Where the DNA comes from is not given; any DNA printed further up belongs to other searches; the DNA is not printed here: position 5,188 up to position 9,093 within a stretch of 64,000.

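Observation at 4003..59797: Dispersed superfamily of palindromes whose arms are tandem 7-9 nt units ending in GAG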

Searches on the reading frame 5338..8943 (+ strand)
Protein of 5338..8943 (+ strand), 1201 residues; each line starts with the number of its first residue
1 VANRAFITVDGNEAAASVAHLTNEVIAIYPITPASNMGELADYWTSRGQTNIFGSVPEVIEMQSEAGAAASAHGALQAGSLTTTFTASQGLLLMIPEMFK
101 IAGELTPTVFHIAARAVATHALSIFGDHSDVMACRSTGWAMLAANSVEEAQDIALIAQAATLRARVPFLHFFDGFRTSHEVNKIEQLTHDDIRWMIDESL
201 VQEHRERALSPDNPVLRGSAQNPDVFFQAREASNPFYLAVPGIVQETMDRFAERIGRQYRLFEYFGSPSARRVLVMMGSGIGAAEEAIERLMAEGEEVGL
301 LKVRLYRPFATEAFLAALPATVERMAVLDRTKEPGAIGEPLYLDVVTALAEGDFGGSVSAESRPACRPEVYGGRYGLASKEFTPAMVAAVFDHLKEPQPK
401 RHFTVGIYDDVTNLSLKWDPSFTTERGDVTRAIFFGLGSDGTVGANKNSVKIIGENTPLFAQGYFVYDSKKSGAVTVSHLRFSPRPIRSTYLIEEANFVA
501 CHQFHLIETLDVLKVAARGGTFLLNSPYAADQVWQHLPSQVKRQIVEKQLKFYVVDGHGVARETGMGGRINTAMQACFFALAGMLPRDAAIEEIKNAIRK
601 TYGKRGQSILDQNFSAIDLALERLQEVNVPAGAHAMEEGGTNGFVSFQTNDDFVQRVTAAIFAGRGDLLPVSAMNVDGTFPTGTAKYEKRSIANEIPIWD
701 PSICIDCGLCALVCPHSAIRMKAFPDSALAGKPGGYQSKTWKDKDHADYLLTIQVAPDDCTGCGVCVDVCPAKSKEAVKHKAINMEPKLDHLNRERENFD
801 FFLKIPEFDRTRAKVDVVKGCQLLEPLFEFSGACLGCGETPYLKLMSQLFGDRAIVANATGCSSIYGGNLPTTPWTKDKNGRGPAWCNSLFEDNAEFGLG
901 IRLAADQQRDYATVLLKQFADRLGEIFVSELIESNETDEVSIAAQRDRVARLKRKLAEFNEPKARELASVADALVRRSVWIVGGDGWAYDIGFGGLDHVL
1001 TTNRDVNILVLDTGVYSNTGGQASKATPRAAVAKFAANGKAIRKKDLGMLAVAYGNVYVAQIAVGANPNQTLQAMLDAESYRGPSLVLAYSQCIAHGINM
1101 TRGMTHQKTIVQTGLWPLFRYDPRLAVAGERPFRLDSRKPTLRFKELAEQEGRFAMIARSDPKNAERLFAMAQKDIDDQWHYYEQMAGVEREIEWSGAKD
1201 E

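Call 12: search_protein_families(library=pfam, proteins=[window:5338-8943:+])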
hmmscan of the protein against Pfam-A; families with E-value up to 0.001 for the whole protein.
window:5338-8943:+ (1201 aa): 16 families
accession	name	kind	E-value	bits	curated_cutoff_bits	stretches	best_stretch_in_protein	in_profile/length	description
PF01855.24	POR_N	-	2.9e-79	266.5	27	1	20-248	4-230/231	Pyruvate flavodoxin/ferredoxin oxidoreductase, thiamine diP-bdg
PF01558.24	POR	-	3.2e-29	102.7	27.4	1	438-621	1-172/173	Pyruvate ferredoxin/flavodoxin oxidoreductase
PF10371.14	EKR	-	1.8e-20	73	27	1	649-693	11-55/55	Domain of unknown function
PF17147.9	PFOR_II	-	4.3e-12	46.7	27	1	271-351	2-80/102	Pyruvate:ferredoxin oxidoreductase core domain II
PF12838.12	Fer4_7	-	2.7e-11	44.2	27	1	704-773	2-51/52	4Fe-4S dicluster domain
PF00037.32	Fer4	-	1.5e-10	40.8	21.1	2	697-720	1-24/24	4Fe-4S binding domain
PF12837.12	Fer4_6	-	9.3e-10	38.4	25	2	696-719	1-24/24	4Fe-4S binding domain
PF13237.11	Fer4_10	-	3.3e-09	37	25.5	2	698-771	3-53/53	4Fe-4S dicluster domain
PF13183.11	Fer4_8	-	9.7e-09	36.1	27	1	703-773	4-67/68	4Fe-4S dicluster domain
PF13484.11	Fer4_16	-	1e-08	36.3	30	1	704-772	2-65/66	4Fe-4S double cluster binding domain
PF02775.26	TPP_enzyme_C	-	1e-08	35.6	21.9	1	976-1087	46-149/151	Thiamine pyrophosphate enzyme, C-terminal TPP binding domain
PF14697.11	Fer4_21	-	2.8e-08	34.2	35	1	752-772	33-53/59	4Fe-4S dicluster domain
PF12797.12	Fer4_2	-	3.7e-08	33.3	24.5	2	696-715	2-21/22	4Fe-4S binding domain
PF13187.11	Fer4_9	-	4.7e-08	33.4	27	1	704-773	2-50/52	4Fe-4S dicluster domain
PF12800.12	Fer4_4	-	0.00059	20.4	24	0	757-772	1-16/17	4Fe-4S binding domain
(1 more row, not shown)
